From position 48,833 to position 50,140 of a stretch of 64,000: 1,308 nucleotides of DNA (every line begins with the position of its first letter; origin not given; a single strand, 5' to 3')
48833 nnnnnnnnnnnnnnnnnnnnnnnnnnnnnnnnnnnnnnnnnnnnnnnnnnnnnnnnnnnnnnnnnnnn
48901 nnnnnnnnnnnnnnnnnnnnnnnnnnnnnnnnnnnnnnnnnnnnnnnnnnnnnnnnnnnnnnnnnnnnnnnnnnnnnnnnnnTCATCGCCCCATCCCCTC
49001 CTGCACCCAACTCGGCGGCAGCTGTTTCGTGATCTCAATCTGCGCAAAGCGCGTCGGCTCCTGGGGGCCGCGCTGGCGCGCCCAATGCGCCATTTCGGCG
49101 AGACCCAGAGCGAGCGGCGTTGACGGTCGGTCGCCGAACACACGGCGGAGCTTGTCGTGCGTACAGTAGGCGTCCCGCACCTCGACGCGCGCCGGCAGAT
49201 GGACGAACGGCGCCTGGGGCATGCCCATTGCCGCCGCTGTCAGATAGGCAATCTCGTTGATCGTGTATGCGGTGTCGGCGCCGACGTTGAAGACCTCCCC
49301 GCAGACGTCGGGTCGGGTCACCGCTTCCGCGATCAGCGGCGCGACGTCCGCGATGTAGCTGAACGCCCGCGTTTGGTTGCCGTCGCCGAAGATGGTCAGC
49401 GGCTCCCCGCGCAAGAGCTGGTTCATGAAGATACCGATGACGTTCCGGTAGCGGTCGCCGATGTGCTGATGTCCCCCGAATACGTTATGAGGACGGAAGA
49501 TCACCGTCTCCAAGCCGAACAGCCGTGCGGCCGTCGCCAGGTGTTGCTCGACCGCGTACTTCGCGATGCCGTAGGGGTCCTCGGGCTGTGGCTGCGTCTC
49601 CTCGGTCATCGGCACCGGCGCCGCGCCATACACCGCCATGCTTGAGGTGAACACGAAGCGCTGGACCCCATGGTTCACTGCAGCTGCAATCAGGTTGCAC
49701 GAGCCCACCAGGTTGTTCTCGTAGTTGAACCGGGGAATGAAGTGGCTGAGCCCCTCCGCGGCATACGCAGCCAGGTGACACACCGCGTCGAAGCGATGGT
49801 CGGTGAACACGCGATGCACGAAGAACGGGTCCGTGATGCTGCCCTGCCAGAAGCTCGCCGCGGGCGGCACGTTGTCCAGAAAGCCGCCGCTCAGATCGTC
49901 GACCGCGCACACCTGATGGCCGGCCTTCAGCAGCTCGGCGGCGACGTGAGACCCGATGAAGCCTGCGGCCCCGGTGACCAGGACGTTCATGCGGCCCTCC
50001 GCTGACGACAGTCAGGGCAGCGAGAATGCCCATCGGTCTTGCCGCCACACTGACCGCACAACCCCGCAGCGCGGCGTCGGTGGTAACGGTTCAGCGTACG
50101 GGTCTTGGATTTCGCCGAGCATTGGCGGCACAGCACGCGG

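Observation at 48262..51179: Second sugar-nucleotide module: two SDR epimerase/dehydratases interleaved with Cys-rich mini-proteins and a secreted protein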

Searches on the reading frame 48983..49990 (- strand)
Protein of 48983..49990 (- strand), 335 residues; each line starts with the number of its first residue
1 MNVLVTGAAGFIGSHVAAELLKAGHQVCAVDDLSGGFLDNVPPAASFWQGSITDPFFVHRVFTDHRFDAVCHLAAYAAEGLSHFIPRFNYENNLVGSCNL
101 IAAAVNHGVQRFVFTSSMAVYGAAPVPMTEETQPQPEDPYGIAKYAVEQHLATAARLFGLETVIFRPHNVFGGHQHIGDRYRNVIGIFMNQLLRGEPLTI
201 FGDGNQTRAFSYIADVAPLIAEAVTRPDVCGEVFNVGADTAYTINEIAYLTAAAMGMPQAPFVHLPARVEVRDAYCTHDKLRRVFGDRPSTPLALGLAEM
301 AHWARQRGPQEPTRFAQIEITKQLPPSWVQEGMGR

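Call 5: search_protein_families(library=pfam, proteins=[window:48983-49990:-], max_evalue=0.01)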
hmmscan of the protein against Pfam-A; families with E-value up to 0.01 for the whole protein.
window:48983-49990:- (335 aa): 9 families
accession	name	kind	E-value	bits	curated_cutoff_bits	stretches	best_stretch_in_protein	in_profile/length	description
PF01370.27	Epimerase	-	1.5e-55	188.7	20.9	1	3-237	1-240/240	NAD dependent epimerase/dehydratase family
PF16363.11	GDP_Man_Dehyd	-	2.5e-37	129.5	27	1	4-256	1-267/332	GDP-mannose 4,6 dehydratase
PF04321.23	RmlD_sub_bind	-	2e-19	70.2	27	1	1-258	1-234/287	RmlD substrate binding domain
PF01073.25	3Beta_HSD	-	3.7e-17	62.7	22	1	4-260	1-273/280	3-beta hydroxysteroid dehydrogenase/isomerase family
PF02719.21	Polysacc_synt_2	-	9.2e-14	51.7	20.2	1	3-255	1-247/293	Polysaccharide biosynthesis protein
PF13460.12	NAD_binding_10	-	5.2e-12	46.4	27.2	1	7-168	1-144/184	NAD(P)H-binding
PF07993.18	NAD_binding_4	-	1.5e-07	31.3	20.1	1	92-174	111-210/258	Male sterility protein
PF05368.20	NmrA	-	2.9e-07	30.8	27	1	3-117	5-107/298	NmrA-like family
PF00106.31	adh_short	-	0.0069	16.3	26.6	0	2-32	2-32/195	short chain dehydrogenase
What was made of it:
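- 48983..49990 (-): SDR2: GalE-type NDP-sugar 4-epimerase-like extended SDR. GAAGFIG at 7-13, S116-S117-M118-A119, Y140-GIA-K144. Pfam Epimerase 1.5e-55 (call 5).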

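Call 6: search_protein_families(library=ncbifam, proteins=[window:48983-49990:-], max_evalue=0.01)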
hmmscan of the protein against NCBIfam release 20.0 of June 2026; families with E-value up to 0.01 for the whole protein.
window:48983-49990:- (335 aa): 41 families (the best 25 are shown)
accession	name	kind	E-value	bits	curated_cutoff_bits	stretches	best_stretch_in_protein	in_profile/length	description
TIGR01179.1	galE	equivalog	2.6e-46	158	262.3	1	2-257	1-277/332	UDP-glucose 4-epimerase GalE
TIGR04180.1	EDH_00030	hypoth_equivalog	1.4e-39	136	475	1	3-288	1-293/297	NAD-dependent 4,6-dehydratase LegB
TIGR01181.1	dTDP_gluc_dehyt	equivalog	1.7e-32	112.8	365.1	1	3-306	2-313/321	dTDP-glucose 4,6-dehydratase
TIGR02197.1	heptose_epim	equivalog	3e-32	112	274.6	1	3-299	1-308/316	ADP-glyceromanno-heptose 6-epimerase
NF011728.1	PRK15181.1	equivalog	2.4e-26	92.6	760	1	3-253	18-280/348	Vi polysaccharide biosynthesis UDP-N-acetylglucosaminuronic acid C-4 epimerase TviC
NF007956.0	PRK10675.1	subfamily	3e-26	92.4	394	1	1-259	1-284/338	UDP-glucose 4-epimerase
NF007582.0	PRK10217.1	equivalog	1.7e-20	73.4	698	1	2-239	3-254/355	dTDP-glucose 4,6-dehydratase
NF007490.0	PRK10084.1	subfamily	3.6e-20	72.2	649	1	1-239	1-261/361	dTDP-glucose 4,6-dehydratase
TIGR03466.1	HpnA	hypoth_equivalog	1.4e-19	70.2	367.65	1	1-174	1-174/327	hopanoid-associated sugar epimerase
NF042422.1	oxyalk_red_OleD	equivalog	2.7e-16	59.8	580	1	1-218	1-209/329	2-alkyl-3-oxoalkanoate reductase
TIGR01214.1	rmlD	equivalog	3.2e-16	59.3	224.05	1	3-234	2-205/285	dTDP-4-dehydrorhamnose reductase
NF043036.1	ErythonDh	equivalog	1.1e-15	57.7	325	1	1-152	1-161/321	D-erythronate dehydrogenase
NF041015.1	UDPsulfquin_syn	equivalog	9.8e-15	54.4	575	2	178-254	232-309/384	UDP-sulfoquinovose synthase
NF047922.1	GDPFucSynFcl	equivalog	5.1e-14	52.4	500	1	56-257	43-255/308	GDP-L-fucose synthase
NF008360.0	PRK11150.1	equivalog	5.5e-14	52.1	452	1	3-304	2-306/310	ADP-glyceromanno-heptose 6-epimerase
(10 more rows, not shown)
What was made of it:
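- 48983..49990 (-): TIGR01179 GalE scores 158 bits, the best NCBIfam hit but below cut-off (call 6).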

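Call 12: find_related_loci(query=window:48983-49990:-, collection=viral_contigs, flank=6000)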
Query window:48983-49990:- (335 aa) in viral_contigs; peptide patterns used: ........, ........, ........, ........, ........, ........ (x = any residue, [..] = any of these).
12 stretches matched a pattern; 4 encode a relative of the query (tblastn E <= 1e-3); 4 distinct loci.
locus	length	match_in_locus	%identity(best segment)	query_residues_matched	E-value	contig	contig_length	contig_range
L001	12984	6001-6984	58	2-329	1e-128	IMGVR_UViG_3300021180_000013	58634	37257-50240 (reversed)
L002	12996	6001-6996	57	4-330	3e-122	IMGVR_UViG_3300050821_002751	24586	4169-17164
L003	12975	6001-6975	59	4-328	3e-119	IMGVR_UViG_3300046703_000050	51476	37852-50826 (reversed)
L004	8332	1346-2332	58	1-328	9e-122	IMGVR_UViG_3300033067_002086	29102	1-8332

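Call 15: search_solved_structures(query=window:48983-49990:-, max_evalue=0.00001, show_alignments=2)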
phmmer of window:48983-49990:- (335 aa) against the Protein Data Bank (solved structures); distinct sequences matched with E-value up to 0.00001: 134 (the best 60 are shown).
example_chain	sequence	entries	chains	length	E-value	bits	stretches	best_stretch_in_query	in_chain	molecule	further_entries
4zrm_A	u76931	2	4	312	3.2e-54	187.9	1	1-302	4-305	UDP-glucose 4-epimerase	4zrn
6wjb_A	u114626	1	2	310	2.7e-43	152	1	3-298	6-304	NAD-dependent epimerase/dehydratase family protein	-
6wj9_A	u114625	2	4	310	2.8e-42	148.6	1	3-298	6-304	NAD-dependent epimerase/dehydratase family protein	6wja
2p5u_A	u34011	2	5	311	1e-39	140.2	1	1-263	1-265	UDP-glucose 4-epimerase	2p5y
7ys8_A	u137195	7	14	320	1.6e-38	136.3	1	1-306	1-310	UDP-glucose 4-epimerase | UDP-glucose 4-epimerase along with EC 5.1.3.2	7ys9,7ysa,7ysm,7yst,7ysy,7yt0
6bwl_A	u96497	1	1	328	4.2e-37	131.6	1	1-306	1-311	Pal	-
6kv9_A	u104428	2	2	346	1.5e-34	123.2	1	2-306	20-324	MoeE5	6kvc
8rdg_A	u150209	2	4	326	2.1e-31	112.9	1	1-257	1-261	SDR family NAD(P)-dependent oxidoreductase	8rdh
6pmh_A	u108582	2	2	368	2.2e-31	112.8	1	3-305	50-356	UDP-glucose 4-epimerase related protein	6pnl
8rdi_A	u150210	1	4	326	7.4e-31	111.1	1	1-257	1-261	SDR family NAD(P)-dependent oxidoreductase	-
6dnt_A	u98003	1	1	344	3.1e-30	109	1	2-248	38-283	NAD-dependent epimerase/dehydratase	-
3icp_A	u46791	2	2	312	5.9e-30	108.1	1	1-259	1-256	NAD-dependent epimerase/dehydratase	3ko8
2c20_A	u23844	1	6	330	5.6e-29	104.9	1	2-215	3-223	UDP-GLUCOSE 4-EPIMERASE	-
4m55_A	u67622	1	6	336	2.8e-28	102.6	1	2-307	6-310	UDP-glucuronic acid decarboxylase 1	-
8wxk_A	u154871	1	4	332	4.2e-28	102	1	2-259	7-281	UDP-glucose 4-epimerase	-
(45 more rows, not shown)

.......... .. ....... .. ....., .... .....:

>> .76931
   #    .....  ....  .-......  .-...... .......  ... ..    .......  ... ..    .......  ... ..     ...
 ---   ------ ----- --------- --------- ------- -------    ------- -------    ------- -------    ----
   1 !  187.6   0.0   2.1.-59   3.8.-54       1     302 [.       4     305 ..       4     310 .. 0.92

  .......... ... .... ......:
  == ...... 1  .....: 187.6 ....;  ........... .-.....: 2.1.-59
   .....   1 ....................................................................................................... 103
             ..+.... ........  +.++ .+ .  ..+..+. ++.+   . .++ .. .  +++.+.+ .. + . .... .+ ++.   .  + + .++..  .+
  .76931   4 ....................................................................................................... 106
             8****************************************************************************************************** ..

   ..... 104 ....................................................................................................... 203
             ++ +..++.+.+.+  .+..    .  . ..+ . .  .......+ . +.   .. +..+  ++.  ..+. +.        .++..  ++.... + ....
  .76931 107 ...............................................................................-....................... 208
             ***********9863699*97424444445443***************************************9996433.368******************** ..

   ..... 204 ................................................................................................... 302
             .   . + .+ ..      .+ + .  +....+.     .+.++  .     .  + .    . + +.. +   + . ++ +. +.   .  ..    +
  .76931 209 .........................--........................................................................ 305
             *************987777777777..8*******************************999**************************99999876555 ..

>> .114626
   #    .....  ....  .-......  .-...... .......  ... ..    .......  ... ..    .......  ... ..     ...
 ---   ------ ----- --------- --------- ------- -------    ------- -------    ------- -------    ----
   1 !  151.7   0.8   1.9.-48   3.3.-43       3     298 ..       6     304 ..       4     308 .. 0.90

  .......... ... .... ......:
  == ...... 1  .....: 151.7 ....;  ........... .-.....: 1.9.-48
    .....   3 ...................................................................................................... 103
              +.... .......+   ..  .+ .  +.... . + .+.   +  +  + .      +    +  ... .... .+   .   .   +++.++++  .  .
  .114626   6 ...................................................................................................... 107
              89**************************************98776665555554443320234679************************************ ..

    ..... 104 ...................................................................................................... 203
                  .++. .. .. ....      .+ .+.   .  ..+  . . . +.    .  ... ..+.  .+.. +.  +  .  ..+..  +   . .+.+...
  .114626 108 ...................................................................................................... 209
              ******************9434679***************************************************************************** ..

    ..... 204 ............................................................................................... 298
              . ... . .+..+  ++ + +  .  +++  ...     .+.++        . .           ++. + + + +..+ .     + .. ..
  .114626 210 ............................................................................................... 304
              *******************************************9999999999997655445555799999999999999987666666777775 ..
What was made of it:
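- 48983..49990 (-): Best PDB hits are T. maritima UDP-glucose 4-epimerase 4zrm at 3e-54, then 6wjb (call 15).
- Its best hits are GalE-type (calls 6, 15).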

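Call 18: find_encoding_contigs(protein=window:48983-49990:-, flank=10000, max_places=6)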
Protein window:48983-49990:- (335 aa): 1 contig read that carries it; 1 place shown.
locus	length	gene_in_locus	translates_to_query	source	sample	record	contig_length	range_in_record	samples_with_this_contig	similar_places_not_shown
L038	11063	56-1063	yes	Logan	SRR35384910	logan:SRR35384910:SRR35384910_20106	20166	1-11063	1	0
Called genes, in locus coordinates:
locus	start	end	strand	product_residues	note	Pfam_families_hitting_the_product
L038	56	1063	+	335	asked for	PF01073:3Beta_HSD, PF01370:Epimerase, PF02719:Polysacc_synt_2, PF04321:RmlD_sub_bind, PF05368:NmrA (weak), PF07993:NAD_binding_4 (faint), PF13460:NAD_binding_10, PF16363:GDP_Man_Dehyd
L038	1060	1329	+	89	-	-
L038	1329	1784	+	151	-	-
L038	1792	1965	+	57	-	-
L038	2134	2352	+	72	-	-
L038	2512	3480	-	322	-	PF01555:N6_N4_Mtase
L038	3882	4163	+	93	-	-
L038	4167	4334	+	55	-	-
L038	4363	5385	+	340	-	PF13524:Glyco_trans_1_2 (weak)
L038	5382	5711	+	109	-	-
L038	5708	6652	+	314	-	PF00535:Glycos_transf_2, PF13641:Glyco_tranf_2_3 (weak)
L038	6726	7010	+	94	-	-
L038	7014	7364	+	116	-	-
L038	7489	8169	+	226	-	PF13578:Methyltransf_24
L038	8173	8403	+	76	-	-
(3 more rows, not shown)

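Call 47: search_protein_families(library=phrogs, proteins=[window:48983-49990:-], max_evalue=0.001)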
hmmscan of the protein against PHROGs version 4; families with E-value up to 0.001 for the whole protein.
window:48983-49990:- (335 aa): 1 family
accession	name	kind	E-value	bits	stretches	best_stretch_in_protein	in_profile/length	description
phrog_540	-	DNA, RNA and nucleotide metabolism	2e-66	225.8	1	1-306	293-596/715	nucleotide-sugar epimerase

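Call 52: find_related_loci(query=window:48983-49990:-, collection=metagenome_contigs, flank=6000)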
Query window:48983-49990:- (335 aa) in metagenome_contigs; peptide patterns used: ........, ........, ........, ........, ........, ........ (x = any residue, [..] = any of these).
600 stretches matched a pattern (row limit reached: there are more); 577 encode a relative of the query (tblastn E <= 1e-3); the best 80 are kept; 80 distinct loci.
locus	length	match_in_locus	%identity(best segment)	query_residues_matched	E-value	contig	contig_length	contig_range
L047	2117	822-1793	64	4-328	4e-146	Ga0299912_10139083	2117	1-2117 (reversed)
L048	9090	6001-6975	63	4-328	6e-135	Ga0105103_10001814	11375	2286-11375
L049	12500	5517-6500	61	3-331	2e-134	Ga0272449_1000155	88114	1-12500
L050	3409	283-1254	62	4-328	7e-138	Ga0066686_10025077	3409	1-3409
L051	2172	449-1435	62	4-332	7e-142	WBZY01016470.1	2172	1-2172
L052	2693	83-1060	64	3-328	2e-139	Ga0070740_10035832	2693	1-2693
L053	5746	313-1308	60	1-332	4e-133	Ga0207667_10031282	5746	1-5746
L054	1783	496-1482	62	1-330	5e-142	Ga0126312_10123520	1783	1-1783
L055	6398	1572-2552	61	1-328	4e-132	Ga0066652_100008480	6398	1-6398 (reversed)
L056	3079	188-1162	62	3-328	1e-136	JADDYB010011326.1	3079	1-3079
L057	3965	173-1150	63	3-328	4e-134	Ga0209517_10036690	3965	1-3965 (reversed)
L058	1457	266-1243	62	3-328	8e-143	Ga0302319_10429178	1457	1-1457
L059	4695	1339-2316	62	4-328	2e-132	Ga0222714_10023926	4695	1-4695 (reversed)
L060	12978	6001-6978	60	4-330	3e-131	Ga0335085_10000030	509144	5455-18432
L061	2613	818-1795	61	3-328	1e-137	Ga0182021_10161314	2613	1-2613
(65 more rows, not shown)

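Call 54: find_homologous_proteins(query=window:48983-49990:-, max_evalue=1e-40)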
Query window:48983-49990:- (335 aa): 8000 proteins with E <= 1e-40 among 8000 candidates; the best 120 are listed.
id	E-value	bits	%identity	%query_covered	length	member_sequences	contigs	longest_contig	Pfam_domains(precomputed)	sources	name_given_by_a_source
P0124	4.7e-228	774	100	100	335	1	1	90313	PF04321.24,PF16363.12,PF02719.22,PF05368.20,PF01073.26,PF07993.19,PF13460.13,PF01370.28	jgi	jgi:UDP-glucose 4-epimerase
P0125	1.2e-136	474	64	98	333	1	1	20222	PF04321.24,PF16363.12,PF02719.22,PF01073.26,PF07993.19,PF13460.13,PF01370.28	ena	-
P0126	2.2e-134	466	64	98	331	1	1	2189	PF04321.24,PF16363.12,PF02719.22,PF01073.26,PF07993.19,PF13460.13,PF01370.28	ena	-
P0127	3.6e-134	466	64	98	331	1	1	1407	PF04321.24,PF16363.12,PF02719.22,PF01073.26,PF07993.19,PF13460.13,PF01370.28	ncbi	-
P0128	9.5e-134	464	64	98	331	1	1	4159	PF04321.24,PF16363.12,PF02719.22,PF01073.26,PF07993.19,PF13460.13,PF01370.28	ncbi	-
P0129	1.3e-133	464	64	98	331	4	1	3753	PF04321.24,PF16363.12,PF02719.22,PF01073.26,PF07993.19,PF13460.13,PF01370.28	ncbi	-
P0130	1.4e-133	464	64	98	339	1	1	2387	PF04321.24,PF16363.12,PF02719.22,PF01073.26,PF07993.19,PF13460.13,PF01370.28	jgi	jgi:UDP-glucose 4-epimerase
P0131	1.7e-133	463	65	98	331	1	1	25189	PF04321.24,PF16363.12,PF02719.22,PF01073.26,PF07993.19,PF13460.13,PF01370.28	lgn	-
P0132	2.2e-133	463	64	98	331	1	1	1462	PF04321.24,PF16363.12,PF02719.22,PF01073.26,PF07993.19,PF13460.13,PF01370.28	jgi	-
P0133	2.2e-133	463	63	99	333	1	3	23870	PF04321.24,PF16363.12,PF02719.22,PF05368.20,PF01073.26,PF07993.19,PF13460.13,PF01370.28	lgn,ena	-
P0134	4.0e-133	462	65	97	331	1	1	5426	PF04321.24,PF16363.12,PF02719.22,PF05368.20,PF01073.26,PF07993.19,PF13460.13,PF01370.28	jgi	jgi:UDP-glucose 4-epimerase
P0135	4.9e-133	462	64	97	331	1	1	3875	PF04321.24,PF16363.12,PF02719.22,PF05368.20,PF01073.26,PF07993.19,PF13460.13,PF01370.28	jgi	jgi:UDP-glucose 4-epimerase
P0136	7.0e-133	461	65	99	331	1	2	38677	PF04321.24,PF16363.12,PF02719.22,PF05368.20,PF01073.26,PF07993.19,PF13460.13,PF01370.28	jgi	jgi:UDP-glucose 4-epimerase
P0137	7.1e-133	461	64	98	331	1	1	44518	PF04321.24,PF16363.12,PF02719.22,PF01073.26,PF07993.19,PF13460.13,PF01370.28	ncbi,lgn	-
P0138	2.0e-132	460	64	98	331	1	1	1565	PF04321.24,PF16363.12,PF02719.22,PF01073.26,PF07993.19,PF13460.13,PF01370.28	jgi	-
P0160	1.6e-130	454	63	97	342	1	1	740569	PF04321.24,PF16363.12,PF02719.22,PF01073.26,PF07993.19,PF13460.13,PF01370.28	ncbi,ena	-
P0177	1.4e-129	451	64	98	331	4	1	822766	PF04321.24,PF16363.12,PF02719.22,PF05368.20,PF01073.26,PF07993.19,PF13460.13,PF01370.28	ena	-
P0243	8.6e-128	445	61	98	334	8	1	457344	PF04321.24,PF16363.12,PF02719.22,PF05368.20,PF01073.26,PF07993.19,PF13460.13,PF01370.28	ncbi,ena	-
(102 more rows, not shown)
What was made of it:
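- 48983..49990 (-): More than 8000 relatives at about 60-65% identity occur across bacterial phyla (call 54), with 56-64% relatives in metagenome and viral contigs (calls 12, 52).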

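Call 55: find_encoding_contigs(protein=P0177, flank=7000, max_places=1)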
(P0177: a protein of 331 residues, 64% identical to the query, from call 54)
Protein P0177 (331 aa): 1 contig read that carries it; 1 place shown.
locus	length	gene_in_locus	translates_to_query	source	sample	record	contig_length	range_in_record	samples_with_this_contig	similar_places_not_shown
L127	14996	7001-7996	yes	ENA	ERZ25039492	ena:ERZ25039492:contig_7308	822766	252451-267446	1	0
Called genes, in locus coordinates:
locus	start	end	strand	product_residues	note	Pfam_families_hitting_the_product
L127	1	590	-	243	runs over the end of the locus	PF13248:Zn_ribbon_3 (weak), PF12773:DZR (weak), PF13453:Zn_ribbon_TFIIB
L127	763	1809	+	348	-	PF13421:Band_7_1, PF01145:Band_7, PF12728:HTH_17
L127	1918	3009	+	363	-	-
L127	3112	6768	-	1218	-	PF13620:CarboxypepD_reg, PF13715:CarbopepD_reg_2 (weak), PF25183:OMP_b-brl_4, PF00593:TonB_dep_Rec_b-barrel (weak)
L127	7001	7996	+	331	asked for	PF01073:3Beta_HSD, PF01370:Epimerase, PF02719:Polysacc_synt_2, PF04321:RmlD_sub_bind, PF05368:NmrA (faint), PF07993:NAD_binding_4 (faint), PF13460:NAD_binding_10, PF16363:GDP_Man_Dehyd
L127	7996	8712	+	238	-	PF00535:Glycos_transf_2, PF13641:Glyco_tranf_2_3 (weak)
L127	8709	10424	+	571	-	-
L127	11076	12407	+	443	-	PF00078:RVT_1, PF08388:GIIM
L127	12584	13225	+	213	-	PF01625:PMSR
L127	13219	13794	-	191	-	PF08212:Lipocalin_2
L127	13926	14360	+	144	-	PF00293:NUDIX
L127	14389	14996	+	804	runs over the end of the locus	PF02012:BNR (faint), PF15902:Sortilin-Vps10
